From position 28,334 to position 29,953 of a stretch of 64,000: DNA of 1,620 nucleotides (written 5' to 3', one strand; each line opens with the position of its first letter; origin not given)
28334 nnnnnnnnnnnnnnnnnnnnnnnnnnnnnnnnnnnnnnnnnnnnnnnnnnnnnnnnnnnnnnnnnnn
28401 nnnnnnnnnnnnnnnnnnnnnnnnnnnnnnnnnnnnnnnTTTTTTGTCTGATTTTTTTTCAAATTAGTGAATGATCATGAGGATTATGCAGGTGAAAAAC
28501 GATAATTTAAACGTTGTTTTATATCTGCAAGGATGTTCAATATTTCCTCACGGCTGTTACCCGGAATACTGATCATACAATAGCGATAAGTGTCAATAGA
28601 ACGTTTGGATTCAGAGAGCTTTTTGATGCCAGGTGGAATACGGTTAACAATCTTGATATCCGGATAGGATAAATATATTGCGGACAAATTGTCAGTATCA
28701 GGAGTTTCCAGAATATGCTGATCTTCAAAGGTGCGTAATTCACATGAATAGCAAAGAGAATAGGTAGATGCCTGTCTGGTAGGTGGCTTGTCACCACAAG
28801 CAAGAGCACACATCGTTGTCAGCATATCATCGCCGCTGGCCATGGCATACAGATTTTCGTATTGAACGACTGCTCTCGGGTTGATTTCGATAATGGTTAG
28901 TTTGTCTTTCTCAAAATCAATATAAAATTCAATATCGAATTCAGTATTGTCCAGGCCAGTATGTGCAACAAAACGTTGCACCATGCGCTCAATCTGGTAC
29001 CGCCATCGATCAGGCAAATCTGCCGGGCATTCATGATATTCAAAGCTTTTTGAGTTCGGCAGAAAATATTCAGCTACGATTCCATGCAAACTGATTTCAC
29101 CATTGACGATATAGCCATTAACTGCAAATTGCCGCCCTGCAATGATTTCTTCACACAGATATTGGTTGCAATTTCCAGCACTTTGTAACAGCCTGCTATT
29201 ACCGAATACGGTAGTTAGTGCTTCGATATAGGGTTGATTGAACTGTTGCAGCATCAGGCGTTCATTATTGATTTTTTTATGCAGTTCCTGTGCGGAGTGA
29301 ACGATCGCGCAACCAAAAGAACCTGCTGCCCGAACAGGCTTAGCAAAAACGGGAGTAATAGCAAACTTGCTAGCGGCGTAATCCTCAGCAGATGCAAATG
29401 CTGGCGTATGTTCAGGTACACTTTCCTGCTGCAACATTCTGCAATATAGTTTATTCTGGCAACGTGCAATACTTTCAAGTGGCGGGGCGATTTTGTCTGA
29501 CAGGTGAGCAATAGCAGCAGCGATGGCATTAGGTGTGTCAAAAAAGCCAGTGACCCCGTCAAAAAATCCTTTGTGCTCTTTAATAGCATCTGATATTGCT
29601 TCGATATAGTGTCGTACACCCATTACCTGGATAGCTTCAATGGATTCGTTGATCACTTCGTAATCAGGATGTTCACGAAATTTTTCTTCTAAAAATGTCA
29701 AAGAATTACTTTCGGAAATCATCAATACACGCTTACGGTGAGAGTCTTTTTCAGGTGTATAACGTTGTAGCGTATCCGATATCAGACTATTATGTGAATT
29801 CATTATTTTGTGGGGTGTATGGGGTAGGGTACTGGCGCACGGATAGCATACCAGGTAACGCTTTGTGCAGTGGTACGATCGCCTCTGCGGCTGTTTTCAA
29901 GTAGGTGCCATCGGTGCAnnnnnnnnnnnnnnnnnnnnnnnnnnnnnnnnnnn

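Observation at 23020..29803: Low-GC six-gene operon of unknown pathway: ATP-grasp ligase, HMGL-type aldolase, aminotransferase, CPx-less P-type ATPase, O-methyltransferase, degenerate HD hydrolase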

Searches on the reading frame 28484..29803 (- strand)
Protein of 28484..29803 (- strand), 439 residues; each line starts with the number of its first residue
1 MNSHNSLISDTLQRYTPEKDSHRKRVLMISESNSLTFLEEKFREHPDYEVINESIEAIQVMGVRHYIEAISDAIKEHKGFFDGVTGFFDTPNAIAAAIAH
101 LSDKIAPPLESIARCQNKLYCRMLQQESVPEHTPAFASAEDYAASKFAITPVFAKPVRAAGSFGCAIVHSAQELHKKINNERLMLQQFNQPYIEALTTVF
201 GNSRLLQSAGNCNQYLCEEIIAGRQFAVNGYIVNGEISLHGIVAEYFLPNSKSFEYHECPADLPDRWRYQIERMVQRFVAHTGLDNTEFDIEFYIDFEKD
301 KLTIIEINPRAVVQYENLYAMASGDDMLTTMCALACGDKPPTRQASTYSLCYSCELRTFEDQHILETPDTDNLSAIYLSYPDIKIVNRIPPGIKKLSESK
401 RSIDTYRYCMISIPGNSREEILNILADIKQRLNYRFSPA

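Call 4: search_protein_families(library=pfam, proteins=[window:28484-29803:-], max_evalue=0.01)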
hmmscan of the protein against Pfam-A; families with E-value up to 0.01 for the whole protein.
window:28484-29803:- (439 aa): 4 families
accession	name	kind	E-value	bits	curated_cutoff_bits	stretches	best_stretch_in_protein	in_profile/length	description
PF13535.11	ATP-grasp_4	-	8.5e-15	55.2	27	1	150-312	3-153/160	ATP-grasp domain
PF02786.22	CPSase_L_D2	-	6e-05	23.1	19.8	1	263-339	133-207/211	Carbamoyl-phosphate synthase L chain, ATP binding domain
PF02655.19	ATP-grasp_3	-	0.00019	22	23.2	0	145-310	27-156/160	ATP-grasp domain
PF07478.18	Dala_Dala_lig_C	-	0.00023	21.2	24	0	149-180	36-67/204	D-ala D-ala ligase C-terminus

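Call 5: search_protein_families(library=ncbifam, proteins=[window:28484-29803:-], max_evalue=0.001)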
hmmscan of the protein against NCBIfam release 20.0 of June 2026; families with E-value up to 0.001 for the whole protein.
window:28484-29803:- (439 aa): 6 families
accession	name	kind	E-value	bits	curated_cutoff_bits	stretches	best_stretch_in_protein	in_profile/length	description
NF002563.0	PRK02186.1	subfamily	6.3e-14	51.2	625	1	71-311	58-277/890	argininosuccinate lyase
NF009406.0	PRK12767.1-5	equivalog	1.9e-05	23.9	271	0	105-188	101-188/327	carbamoyl phosphate synthase-like protein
NF009402.0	PRK12767.1-1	equivalog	6.5e-05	21.9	218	1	108-214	106-214/329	carbamoyl phosphate synthase-like protein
NF002527.0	PRK01966.1-3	equivalog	0.00018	20.9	310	0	105-180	106-187/332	D-alanine--D-alanine ligase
TIGR01205.1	D_ala_D_alaTIGR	subfamily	0.00059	18.9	245.65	0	113-181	102-178/318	D-alanine--D-alanine ligase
NF005315.0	PRK06849.1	equivalog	0.00065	18.8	406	1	211-311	183-276/389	hypothetical protein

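Call 7: find_encoding_contigs(protein=window:28484-29803:-, flank=10000, max_places=6)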
Protein window:28484-29803:- (439 aa): 1 contig read that carries it; 1 place shown.
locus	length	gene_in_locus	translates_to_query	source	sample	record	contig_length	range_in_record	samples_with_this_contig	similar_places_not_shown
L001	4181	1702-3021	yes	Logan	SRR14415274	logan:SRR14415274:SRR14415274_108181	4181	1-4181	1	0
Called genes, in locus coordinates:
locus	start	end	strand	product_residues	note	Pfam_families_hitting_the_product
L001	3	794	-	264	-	?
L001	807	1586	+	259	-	PF02698:DUF218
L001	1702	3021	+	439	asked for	PF13535:ATP-grasp_4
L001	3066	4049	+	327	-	PF00682:HMGL-like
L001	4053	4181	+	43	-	?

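Call 9: find_homologous_proteins(query=window:28484-29803:-, max_evalue=0.001)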
Query window:28484-29803:- (439 aa): 18 proteins with E <= 0.001 among 3075 candidates.
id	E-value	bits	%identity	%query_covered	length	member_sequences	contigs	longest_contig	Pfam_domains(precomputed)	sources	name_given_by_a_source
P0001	2.3e-297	1003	100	100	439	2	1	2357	PF13535.12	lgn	-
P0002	8.7e-200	682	67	100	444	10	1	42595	PF13535.12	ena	-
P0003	2.0e-191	654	66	98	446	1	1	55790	PF13535.12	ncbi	-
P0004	8.6e-168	577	58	100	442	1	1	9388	PF13535.12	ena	-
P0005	7.5e-138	478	50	97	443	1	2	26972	PF13535.12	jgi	-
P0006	5.4e-127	442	48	96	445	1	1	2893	PF13535.12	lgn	-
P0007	2.0e-40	157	29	88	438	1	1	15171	PF13535.12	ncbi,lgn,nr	ncbi:MAG: hypothetical protein B7Z66_14420 [Chromatiales bacterium 21-64-14]|nr:MAG: hypothetical pr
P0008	1.1e-38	151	30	74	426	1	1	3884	PF13535.12,PF02786.23,PF07478.19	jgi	jgi:biotin carboxylase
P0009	1.7e-35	141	30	74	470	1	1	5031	PF13535.12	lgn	-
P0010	1.7e-34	137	29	95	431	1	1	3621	PF13535.12,PF02655.20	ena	-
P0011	3.5e-33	133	28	82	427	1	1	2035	PF13535.12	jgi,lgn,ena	-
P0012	5.6e-33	133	27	85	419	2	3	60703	PF13535.12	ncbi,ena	-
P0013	1.3e-31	128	26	94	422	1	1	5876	PF13535.12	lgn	-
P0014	2.1e-31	127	29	74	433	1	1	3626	PF13535.12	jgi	-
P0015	2.1e-28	117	27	72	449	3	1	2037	PF13535.12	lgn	-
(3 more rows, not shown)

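Call 10: find_encoding_contigs(protein=P0002, flank=10000, max_places=3)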
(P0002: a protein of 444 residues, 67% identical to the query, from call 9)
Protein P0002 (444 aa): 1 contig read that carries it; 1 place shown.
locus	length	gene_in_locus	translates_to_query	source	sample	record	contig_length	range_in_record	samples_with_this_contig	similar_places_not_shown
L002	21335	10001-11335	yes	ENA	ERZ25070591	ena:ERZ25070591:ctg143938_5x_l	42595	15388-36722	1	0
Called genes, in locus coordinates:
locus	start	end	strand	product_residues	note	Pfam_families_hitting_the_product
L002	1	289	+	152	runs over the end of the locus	PF08808:RES (weak)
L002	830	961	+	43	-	-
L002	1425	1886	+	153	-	PF07719:TPR_2 (faint)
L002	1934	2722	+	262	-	PF13176:TPR_7 (faint), PF13424:TPR_12 (faint), PF07719:TPR_2 (faint), PF13181:TPR_8 (faint)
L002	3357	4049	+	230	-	PF12770:CHAT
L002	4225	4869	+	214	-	PF05685:Uma2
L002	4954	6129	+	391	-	PF26355:HTH_VMAP-M9, PF14516:AAA_35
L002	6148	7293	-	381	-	PF13808:DDE_Tnp_1_assoc, PF01609:DDE_Tnp_1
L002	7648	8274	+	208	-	PF17762:HTH_ParB (weak)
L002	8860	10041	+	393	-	PF00155:Aminotran_1_2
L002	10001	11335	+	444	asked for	PF13535:ATP-grasp_4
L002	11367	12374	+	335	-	PF00682:HMGL-like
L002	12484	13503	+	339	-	PF02423:OCD_Mu_crystall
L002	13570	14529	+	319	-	PF00491:Arginase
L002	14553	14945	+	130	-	PF06339:Ectoine_synth, PF07883:Cupin_2 (weak)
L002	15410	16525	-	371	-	PF00155:Aminotran_1_2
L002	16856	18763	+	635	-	PF00501:AMP-binding, PF13193:AMP-binding_C, PF00550:PP-binding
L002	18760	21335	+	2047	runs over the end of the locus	PF18563:TubC_N, PF00668:Condensation, PF00501:AMP-binding, PF13193:AMP-binding_C, PF00550:PP-binding, PF00668:Condensation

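Call 11: find_encoding_contigs(protein=P0003, flank=10000, max_places=3)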
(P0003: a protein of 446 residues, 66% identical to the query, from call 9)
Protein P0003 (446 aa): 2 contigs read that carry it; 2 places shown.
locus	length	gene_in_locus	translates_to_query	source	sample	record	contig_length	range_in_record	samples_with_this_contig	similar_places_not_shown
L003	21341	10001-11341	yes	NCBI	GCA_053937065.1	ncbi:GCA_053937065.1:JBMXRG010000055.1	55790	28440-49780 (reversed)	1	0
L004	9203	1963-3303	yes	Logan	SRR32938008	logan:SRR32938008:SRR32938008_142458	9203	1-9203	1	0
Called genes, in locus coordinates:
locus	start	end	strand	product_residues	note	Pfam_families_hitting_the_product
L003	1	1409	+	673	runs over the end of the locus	PF14522:Cytochrome_C7 (faint), PF14537:Cytochrom_c3_2 (faint), PF09699:Paired_CXXCH_1 (faint), PF03264:Cytochrom_NNT (weak), PF01292:Ni_hydr_CYTB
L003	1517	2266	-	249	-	-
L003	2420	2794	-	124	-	PF00903:Glyoxalase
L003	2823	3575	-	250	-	PF01925:TauE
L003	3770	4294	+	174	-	PF04403:PqiA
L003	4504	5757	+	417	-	PF18884:TSP3_bac (faint), PF00691:OmpA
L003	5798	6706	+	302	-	PF14520:HHH_5 (weak)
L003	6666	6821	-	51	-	-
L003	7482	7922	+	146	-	PF00106:adh_short, PF13561:adh_short_C2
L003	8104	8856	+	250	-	PF19798:Sulfotransfer_5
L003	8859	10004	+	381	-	PF00155:Aminotran_1_2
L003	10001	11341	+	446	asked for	PF13535:ATP-grasp_4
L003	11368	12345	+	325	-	PF00682:HMGL-like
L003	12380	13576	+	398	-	PF00155:Aminotran_1_2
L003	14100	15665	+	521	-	PF01145:Band_7, PF15975:Flot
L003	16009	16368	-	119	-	PF07883:Cupin_2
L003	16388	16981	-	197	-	PF04955:HupE_UreJ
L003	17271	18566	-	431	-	PF01471:PG_binding_1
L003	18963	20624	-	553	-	PF02878:PGM_PMM_I, PF02879:PGM_PMM_II, PF02880:PGM_PMM_III, PF24947:PGM1_C_vert_fung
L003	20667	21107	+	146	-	PF06853:DUF1249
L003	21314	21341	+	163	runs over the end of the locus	PF02082:Rrf2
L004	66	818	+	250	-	PF19798:Sulfotransfer_5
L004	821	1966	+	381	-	PF00155:Aminotran_1_2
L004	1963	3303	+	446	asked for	PF13535:ATP-grasp_4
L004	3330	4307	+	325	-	PF00682:HMGL-like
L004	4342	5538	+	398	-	PF00155:Aminotran_1_2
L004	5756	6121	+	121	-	-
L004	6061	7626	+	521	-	PF01145:Band_7, PF15975:Flot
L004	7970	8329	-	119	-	PF07883:Cupin_2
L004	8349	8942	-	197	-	PF04955:HupE_UreJ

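Call 12: find_encoding_contigs(protein=P0005, flank=10000, max_places=3)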
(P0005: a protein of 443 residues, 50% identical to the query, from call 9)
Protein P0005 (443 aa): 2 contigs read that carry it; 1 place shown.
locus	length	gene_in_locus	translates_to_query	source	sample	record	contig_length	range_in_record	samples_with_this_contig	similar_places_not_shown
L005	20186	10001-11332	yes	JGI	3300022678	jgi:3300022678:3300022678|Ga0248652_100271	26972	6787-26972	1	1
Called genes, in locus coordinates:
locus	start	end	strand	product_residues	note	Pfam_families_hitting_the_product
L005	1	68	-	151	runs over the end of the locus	-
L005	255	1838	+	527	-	PF00664:ABC_membrane (weak), PF00005:ABC_tran, PF02463:SMC_N (faint), PF13304:AAA_21 (faint)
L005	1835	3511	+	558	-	PF13304:AAA_21 (faint), PF02463:SMC_N (faint), PF00005:ABC_tran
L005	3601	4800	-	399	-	PF00155:Aminotran_1_2, PF12897:Asp_aminotransf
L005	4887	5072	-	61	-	-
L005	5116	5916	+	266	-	-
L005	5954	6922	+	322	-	PF00682:HMGL-like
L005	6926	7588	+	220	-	PF13578:Methyltransf_24 (faint)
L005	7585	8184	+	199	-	-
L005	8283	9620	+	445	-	PF00266:Aminotran_5, PF01053:Cys_Met_Meta_PP, PF01041:DegT_DnrJ_EryC1, PF01212:Beta_elim_lyase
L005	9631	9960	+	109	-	PF04358:DsrC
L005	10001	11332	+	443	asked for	PF13535:ATP-grasp_4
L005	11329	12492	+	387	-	PF00155:Aminotran_1_2, PF01041:DegT_DnrJ_EryC1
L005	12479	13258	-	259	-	PF00106:adh_short, PF08659:KR, PF23441:SDR, PF13561:adh_short_C2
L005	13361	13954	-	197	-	PF05128:DUF697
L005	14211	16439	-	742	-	PF00122:E1-E2_ATPase, PF12710:HAD (faint), PF00702:Hydrolase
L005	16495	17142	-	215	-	PF03737:RraA-like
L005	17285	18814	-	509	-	PF03050:DDE_Tnp_IS66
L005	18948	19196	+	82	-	PF13340:DUF4096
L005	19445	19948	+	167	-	-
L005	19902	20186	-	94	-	?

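Call 14: find_encoding_contigs(protein=P0004, flank=10000, max_places=3)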
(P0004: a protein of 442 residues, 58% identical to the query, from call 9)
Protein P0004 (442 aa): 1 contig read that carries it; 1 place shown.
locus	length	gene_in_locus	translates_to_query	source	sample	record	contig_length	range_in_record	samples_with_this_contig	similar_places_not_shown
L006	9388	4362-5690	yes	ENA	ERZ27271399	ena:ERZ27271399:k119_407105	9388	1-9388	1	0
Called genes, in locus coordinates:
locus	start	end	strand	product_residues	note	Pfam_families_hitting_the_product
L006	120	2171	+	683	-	PF00122:E1-E2_ATPase, PF00702:Hydrolase, PF13419:HAD_2 (faint)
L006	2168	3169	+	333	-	-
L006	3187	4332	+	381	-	PF00155:Aminotran_1_2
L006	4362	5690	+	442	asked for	PF13535:ATP-grasp_4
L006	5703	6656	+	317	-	PF00682:HMGL-like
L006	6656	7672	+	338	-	PF02423:OCD_Mu_crystall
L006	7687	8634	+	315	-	PF00491:Arginase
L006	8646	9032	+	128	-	PF06339:Ectoine_synth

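Call 15: find_encoding_contigs(protein=P0012, flank=10000, max_places=3)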
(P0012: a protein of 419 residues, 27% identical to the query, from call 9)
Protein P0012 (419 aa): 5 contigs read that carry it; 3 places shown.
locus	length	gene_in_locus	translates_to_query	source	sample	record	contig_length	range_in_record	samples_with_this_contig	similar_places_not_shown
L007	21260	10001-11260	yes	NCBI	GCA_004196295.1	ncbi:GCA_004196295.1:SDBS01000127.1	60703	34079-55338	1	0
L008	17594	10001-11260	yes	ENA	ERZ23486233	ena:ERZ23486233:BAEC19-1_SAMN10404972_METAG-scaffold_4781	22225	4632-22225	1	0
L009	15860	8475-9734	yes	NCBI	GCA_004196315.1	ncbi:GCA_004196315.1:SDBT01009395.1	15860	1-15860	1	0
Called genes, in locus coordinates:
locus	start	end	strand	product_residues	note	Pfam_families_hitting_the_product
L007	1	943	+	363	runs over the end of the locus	PF00180:Iso_dh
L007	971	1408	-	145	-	PF00583:Acetyltransf_1, PF13673:Acetyltransf_10, PF13508:Acetyltransf_7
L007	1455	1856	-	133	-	PF07963:N_methyl (weak), PF08334:T2SSG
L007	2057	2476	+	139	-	PF01451:LMWPc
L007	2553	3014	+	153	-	PF01325:Fe_dep_repress, PF02742:Fe_dep_repr_C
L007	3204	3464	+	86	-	PF04023:FeoA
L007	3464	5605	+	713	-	PF01926:MMR_HSR1, PF02421:FeoB_N, PF09439:SRPRB (weak), PF17910:FeoB_Cyto, PF07670:Gate, PF07664:FeoB_C, PF07670:Gate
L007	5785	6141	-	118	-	PF04519:Bactofilin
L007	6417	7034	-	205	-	PF00528:BPD_transp_1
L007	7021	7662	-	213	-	PF00528:BPD_transp_1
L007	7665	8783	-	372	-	PF00005:ABC_tran, PF13304:AAA_21 (faint)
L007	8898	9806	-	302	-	PF04069:OpuAC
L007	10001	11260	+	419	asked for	PF13535:ATP-grasp_4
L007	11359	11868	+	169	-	PF08123:DOT1 (weak)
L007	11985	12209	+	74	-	PF12844:HTH_19 (weak), PF01381:HTH_3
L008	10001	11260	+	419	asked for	PF13535:ATP-grasp_4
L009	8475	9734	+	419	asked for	PF13535:ATP-grasp_4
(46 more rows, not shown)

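Call 16: find_encoding_contigs(protein=P0007, flank=10000, max_places=3)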
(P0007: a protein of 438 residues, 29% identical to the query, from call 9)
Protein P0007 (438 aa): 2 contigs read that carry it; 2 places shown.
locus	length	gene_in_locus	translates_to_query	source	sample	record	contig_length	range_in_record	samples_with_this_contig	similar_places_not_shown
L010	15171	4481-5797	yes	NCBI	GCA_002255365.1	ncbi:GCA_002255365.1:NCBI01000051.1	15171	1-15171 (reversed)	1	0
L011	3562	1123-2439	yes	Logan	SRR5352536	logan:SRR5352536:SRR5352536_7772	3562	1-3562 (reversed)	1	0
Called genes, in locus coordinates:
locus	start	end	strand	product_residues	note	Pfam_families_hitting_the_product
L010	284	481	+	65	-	PF09957:VapB_antitoxin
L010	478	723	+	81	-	-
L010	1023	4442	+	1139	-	PF04879:Molybdop_Fe4S4, PF00384:Molybdopterin, PF01568:Molydop_binding, PF00266:Aminotran_5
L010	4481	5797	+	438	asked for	PF13535:ATP-grasp_4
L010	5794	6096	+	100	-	PF00507:Oxidored_q4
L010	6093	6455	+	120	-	PF00507:Oxidored_q4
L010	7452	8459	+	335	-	PF00346:Complex1_49kDa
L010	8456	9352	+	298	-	PF00146:NADHdh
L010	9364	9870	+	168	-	PF00499:Oxidored_q3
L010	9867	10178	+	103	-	PF00420:Oxidored_q2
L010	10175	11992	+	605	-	PF00662:Proton_antipo_N, PF00361:Proton_antipo_M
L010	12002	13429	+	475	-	PF00361:Proton_antipo_M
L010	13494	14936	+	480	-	PF00361:Proton_antipo_M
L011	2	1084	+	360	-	?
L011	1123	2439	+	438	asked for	PF13535:ATP-grasp_4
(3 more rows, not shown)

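Call 20: find_related_loci(query=A1, collection=genome_contigs, flank=10000)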
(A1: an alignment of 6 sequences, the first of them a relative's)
Query A1 (439 aa) in genome_contigs; peptide patterns used: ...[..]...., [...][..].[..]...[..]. (x = any residue, [..] = any of these).
28 stretches matched a pattern, but none encodes a relative of the query by tblastn (E <= 1e-3).

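Call 21: search_solved_structures(query=window:28484-29803:-, max_evalue=0.01)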
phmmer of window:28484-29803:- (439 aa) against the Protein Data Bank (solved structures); distinct sequences matched with E-value up to 0.01: 1.
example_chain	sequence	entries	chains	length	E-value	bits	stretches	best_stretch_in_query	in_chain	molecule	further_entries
3vot_A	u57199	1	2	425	0.0086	18.1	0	80-292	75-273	L-amino acid ligase, BL00235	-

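Call 30: find_related_loci(query=A1, collection=metagenome_contigs, flank=10000)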
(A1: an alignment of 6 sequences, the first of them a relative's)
Query A1 (439 aa) in metagenome_contigs; peptide patterns used: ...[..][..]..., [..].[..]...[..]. (x = any residue, [..] = any of these).
600 stretches matched a pattern (row limit reached: there are more); 1 encode a relative of the query (tblastn E <= 1e-3); 1 distinct loci.
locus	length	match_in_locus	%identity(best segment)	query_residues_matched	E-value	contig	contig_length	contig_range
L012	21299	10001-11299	68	6-439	0e+0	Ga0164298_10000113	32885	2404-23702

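Call 35: find_encoding_contigs(protein=P0006, flank=10000, max_places=3)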
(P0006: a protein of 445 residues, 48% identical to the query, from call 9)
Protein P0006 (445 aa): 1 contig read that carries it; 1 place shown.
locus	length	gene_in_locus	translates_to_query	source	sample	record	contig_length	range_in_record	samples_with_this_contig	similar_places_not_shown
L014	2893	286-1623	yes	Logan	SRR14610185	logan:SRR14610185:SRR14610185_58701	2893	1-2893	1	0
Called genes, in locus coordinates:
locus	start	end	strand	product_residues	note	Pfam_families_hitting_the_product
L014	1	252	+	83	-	?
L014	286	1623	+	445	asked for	PF13535:ATP-grasp_4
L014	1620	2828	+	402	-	PF00155:Aminotran_1_2, PF01041:DegT_DnrJ_EryC1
